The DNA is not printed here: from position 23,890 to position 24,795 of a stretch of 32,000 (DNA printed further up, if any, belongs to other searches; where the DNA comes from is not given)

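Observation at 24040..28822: Second kinase/ECF-sigma pair, with a macro-domain gene directly downstream of the sigma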

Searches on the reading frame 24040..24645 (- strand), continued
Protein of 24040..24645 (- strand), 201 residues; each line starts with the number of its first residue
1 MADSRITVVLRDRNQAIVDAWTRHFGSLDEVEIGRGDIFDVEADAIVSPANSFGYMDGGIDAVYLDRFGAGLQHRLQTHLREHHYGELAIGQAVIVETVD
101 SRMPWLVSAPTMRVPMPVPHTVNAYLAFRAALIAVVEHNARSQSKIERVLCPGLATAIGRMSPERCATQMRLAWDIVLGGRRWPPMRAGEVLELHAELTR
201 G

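Call 19: find_related_loci(query=A1, collection=genome_contigs, flank=6000)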
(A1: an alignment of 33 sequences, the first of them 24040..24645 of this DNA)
Query A1 (201 aa) in genome_contigs; peptide patterns used: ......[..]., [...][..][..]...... (x = any residue, [..] = any of these).
599 stretches matched a pattern (row limit reached: there are more); 569 encode a relative of the query (tblastn E <= 1e-3); the best 80 are kept; 80 distinct loci.
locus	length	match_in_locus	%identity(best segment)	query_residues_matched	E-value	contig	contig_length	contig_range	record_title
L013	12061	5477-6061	66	5-199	6e-81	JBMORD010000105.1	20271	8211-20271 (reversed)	MAG: Myxococcota bacterium isolate Betzabe_MAG171 MAG171_105, whole genome shotgun sequence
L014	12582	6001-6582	60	6-198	3e-70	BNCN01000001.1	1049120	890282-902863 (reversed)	Comamonas sp. KCTC 72670 KCTC 72670 DNA, sequence01, whole genome shotgun sequence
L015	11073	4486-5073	58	4-198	1e-69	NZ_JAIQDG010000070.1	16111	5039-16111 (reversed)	Myxococcus sp. RHSTA-1-4 NODE_70_length_16111_cov_156.934951, whole genome shotgun sequence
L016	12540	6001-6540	61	4-183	2e-68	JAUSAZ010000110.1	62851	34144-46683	MAG: Myxococcales bacterium isolate E6_metabat.bin.30 E6_k141_313276, whole genome shotgun sequence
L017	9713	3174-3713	59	6-185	1e-67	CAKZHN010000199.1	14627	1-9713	MAG TPA_asm: uncultured Rhodoplanes sp. isolate SRR6145091_bin.7_CONCOCT_v1.1_MAG genome assembly, contig: ERZ1023350.27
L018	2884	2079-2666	56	3-185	1e-67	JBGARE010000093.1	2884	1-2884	MAG: Kofleriaceae bacterium isolate MAG_AAO_AS.67 AAOAS-67_NODE_93_length_2884_cov_7.961881, whole genome shotgun sequen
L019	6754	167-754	59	6-201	6e-67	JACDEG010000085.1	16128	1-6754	MAG: Pyrinomonadaceae bacterium isolate MGR_bin354 SD2902_NODE_547_length_16128_cov_1.077620, whole genome shotgun seque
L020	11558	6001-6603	55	1-201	2e-64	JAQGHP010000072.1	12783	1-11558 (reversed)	MAG: Phycisphaerales bacterium isolate RYN_436 scaffold_1031332, whole genome shotgun sequence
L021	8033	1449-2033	54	6-200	2e-62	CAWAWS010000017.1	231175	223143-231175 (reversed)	MAG: uncultured delta proteobacterium isolate MFD04540.bin.2.104 genome assembly, contig: contig_24578, whole genome sho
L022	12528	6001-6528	58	10-185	2e-62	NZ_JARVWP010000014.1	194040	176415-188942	Bradyrhizobium sp. CER78 14, whole genome shotgun sequence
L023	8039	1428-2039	53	10-200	2e-62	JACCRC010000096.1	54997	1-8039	MAG: Deltaproteobacteria bacterium isolate MGR_bin12 SD2897-2912_k127_7026018, whole genome shotgun sequence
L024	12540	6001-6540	55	6-185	3e-62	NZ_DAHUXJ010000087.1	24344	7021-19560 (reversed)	MAG: Bradyrhizobium sp. isolate clean1649 k141_827427, whole genome shotgun sequence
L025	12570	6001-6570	54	9-198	5e-62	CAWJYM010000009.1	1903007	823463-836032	MAG: uncultured Acidobacteriota bacterium isolate MFD06742.bin.1.259 genome assembly, contig: contig_6991, whole genome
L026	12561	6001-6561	57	6-179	1e-62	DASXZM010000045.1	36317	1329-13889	MAG TPA_asm: Kofleriaceae bacterium isolate SMAG_U4851 k141_2151447, whole genome shotgun sequence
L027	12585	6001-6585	51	6-200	1e-61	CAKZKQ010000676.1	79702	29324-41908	MAG TPA_asm: uncultured proteobacterium isolate ERR2094171_bin.68_CONCOCT_v1.1_MAG genome assembly, contig: ERZ650152.26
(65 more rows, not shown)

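Call 45: predict_structure(alignment_id=A1)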
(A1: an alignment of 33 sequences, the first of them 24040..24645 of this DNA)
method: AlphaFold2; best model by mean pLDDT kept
length: 201 residues; sequences in the alignment: 33
mean_pLDDT: 91.7   pTM: 0.90
mean pLDDT of the five models: 91.7, 90.6, 89.5, 88.5, 88.2
residues with pLDDT >= 90: 158; 70-90: 31; 50-70: 9; < 50: 3
segments of 3 or more residues with pLDDT < 50: none
pLDDT, mean of each block of 10 residues (from residue 1): 83 97 98 96 95 59 84 92 94 96 96 91 98 98 97 93 97 97 85 91 64
secondary structure, 60 per line:
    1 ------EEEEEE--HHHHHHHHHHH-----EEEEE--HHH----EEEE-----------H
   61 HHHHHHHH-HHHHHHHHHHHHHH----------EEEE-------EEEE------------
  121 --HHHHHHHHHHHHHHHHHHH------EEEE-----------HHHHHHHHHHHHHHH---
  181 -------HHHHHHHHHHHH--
elements in order: E7-12 H15-25 E31-35 E45-48 H60-68 H70-83 E94-97 E105-108 H123-141 E148-151 H163-177 H188-199

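Call 48: fold_search(model_id=the predicted structure, library=pdb)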
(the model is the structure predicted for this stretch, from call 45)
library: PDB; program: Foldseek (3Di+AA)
matches with E <= 10: 864; with E <= 0.001: 114
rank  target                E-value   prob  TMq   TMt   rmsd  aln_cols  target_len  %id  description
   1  1njr                  8.6e-11  1.00  0.65  0.54   4.3       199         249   21  Crystal structure of yeast ymx7, an ADP-ribose-1''-monophosphatase (released 2004-08-17)
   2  7ny6                  2.8e-06  1.00  0.53  0.56   3.2       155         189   19  Crystal structure of the Capsaspora owczarzaki macroH2A macrodomain (released 2021-11-24)
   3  2dx6_A                4.5e-06  1.00  0.53  0.66   2.8       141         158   20  Crystal structure of conserved hypothetical protein, TTHA0132 from Thermus thermophilus HB8 (released 2007-02-24)
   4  7ny7                  5.1e-06  1.00  0.57  0.64   3.1       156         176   18  Crystal structure of the Capsaspora owczarzaki macroH2A macrodomain in complex with ADP-ribose (released 2021-11-24)
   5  4etj                  6.4e-06  1.00  0.54  0.65   2.8       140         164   20  Crystal Structure of E6H variant of de novo designed serine hydrolase OSH55, Northeast Structural Genomics Consortium (N (released 2012-06-13)
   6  5m3i_A                7.7e-06  1.00  0.58  0.75   2.6       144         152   19  Macrodomain of Mycobacterium tuberculosis DarG (released 2016-12-21)
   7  8rsj_B                1.6e-05  1.00  0.57  0.45   8.9       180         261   18  Crystal structure of Methanobrevibacter oralis macrodomain in complex with ADPr in open conformation (released 2024-09-25)
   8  9qyd                  1.6e-05  1.00  0.56  0.57   8.4       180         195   17  PARP9 Macro domain 1, Free form (released 2025-05-28)
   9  4jll                  1.8e-05  1.00  0.56  0.69   2.8       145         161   19  Crystal Structure of the evolved variant of the computationally designed serine hydrolase, OSH55.4_H1 covalently bound w (released 2013-04-10)
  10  4j4z                  1.9e-05  1.00  0.56  0.69   9.3       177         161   16  Crystal structure of the improved variant of the evolved serine hydrolase, OSH55.4_H1.2, bond with sulfate ion in the ac (released 2013-03-06)
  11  3ejg                  2.2e-05  1.00  0.46  0.55   9.6       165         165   18  Crystal structure of HCoV-229E X-domain (released 2008-09-30)
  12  4jvv                  2.8e-05  1.00  0.56  0.70   2.9       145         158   19  Crystal structure of the evolved variant of the computationally designed serine hydrolase, OSH55.4_H1, covalently bound  (released 2013-04-24)
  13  4iqy_A                3.1e-05  1.00  0.51  0.47   5.1       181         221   18  Crystal structure of the human protein-proximal ADP-ribosyl-hydrolase MacroD2 (released 2013-03-06)
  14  4iqy_B                3.3e-05  1.00  0.54  0.50   4.0       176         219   20  Crystal structure of the human protein-proximal ADP-ribosyl-hydrolase MacroD2 (released 2013-03-06)
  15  5cb3                  4.0e-05  1.00  0.53  0.61   7.3       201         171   19  Structural Insights into the Mechanism of Escherichia coli Ymdb (released 2015-11-04)
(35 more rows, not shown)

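Call 67: search_solved_structures(query=A1, max_evalue=0.01, show_alignments=1)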
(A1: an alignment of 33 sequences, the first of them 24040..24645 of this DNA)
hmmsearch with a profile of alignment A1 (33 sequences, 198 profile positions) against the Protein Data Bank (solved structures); distinct sequences matched with E-value up to 0.01: 13.
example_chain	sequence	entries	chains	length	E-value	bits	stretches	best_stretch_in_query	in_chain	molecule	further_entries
1njr_A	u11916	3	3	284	9.2e-13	51.7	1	33-183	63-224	32.1 kDa protein in ADH3-RCA1 intergenic region | Hypothetical 32.1 kDa protein in ADH3-RCA1 intergenic region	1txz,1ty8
2dx6_A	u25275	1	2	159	1e-05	28.7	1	28-169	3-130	Hypothetical protein TTHA0132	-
5m3i_A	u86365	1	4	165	5.1e-05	26.4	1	28-173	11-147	RNase III inhibitor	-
5fud_A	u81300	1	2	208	0.00026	24.1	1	22-105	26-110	O-ACETYL-ADP-RIBOSE DEACETYLASE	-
5l9k_A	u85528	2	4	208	0.00031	23.8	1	25-105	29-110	MACROD-TYPE MACRODOMAIN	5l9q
8rsi_A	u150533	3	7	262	0.0014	21.7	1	29-106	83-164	O-acetyl-ADP-ribose deacetylase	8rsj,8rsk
9qyd_A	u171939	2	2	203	0.0016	21.5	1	17-188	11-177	Protein mono-ADP-ribosyltransferase PARP9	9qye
7ny6_A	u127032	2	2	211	0.0018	21.3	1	27-173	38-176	Histone macroH2A1.1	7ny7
5lbp_A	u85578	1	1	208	0.0041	20.2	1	25-105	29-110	MacroD-type macrodomain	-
5cms_R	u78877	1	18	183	0.0045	20.1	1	22-98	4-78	O-acetyl-ADP-ribose deacetylase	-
5cb3_A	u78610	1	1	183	0.0052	19.8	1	22-98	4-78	O-acetyl-ADP-ribose deacetylase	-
5lcc_A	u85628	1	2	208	0.0058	19.7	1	25-105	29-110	MACROD-TYPE MACRODOMAIN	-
5lau_A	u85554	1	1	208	0.006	19.6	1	25-105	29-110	MacroD-type macrodomain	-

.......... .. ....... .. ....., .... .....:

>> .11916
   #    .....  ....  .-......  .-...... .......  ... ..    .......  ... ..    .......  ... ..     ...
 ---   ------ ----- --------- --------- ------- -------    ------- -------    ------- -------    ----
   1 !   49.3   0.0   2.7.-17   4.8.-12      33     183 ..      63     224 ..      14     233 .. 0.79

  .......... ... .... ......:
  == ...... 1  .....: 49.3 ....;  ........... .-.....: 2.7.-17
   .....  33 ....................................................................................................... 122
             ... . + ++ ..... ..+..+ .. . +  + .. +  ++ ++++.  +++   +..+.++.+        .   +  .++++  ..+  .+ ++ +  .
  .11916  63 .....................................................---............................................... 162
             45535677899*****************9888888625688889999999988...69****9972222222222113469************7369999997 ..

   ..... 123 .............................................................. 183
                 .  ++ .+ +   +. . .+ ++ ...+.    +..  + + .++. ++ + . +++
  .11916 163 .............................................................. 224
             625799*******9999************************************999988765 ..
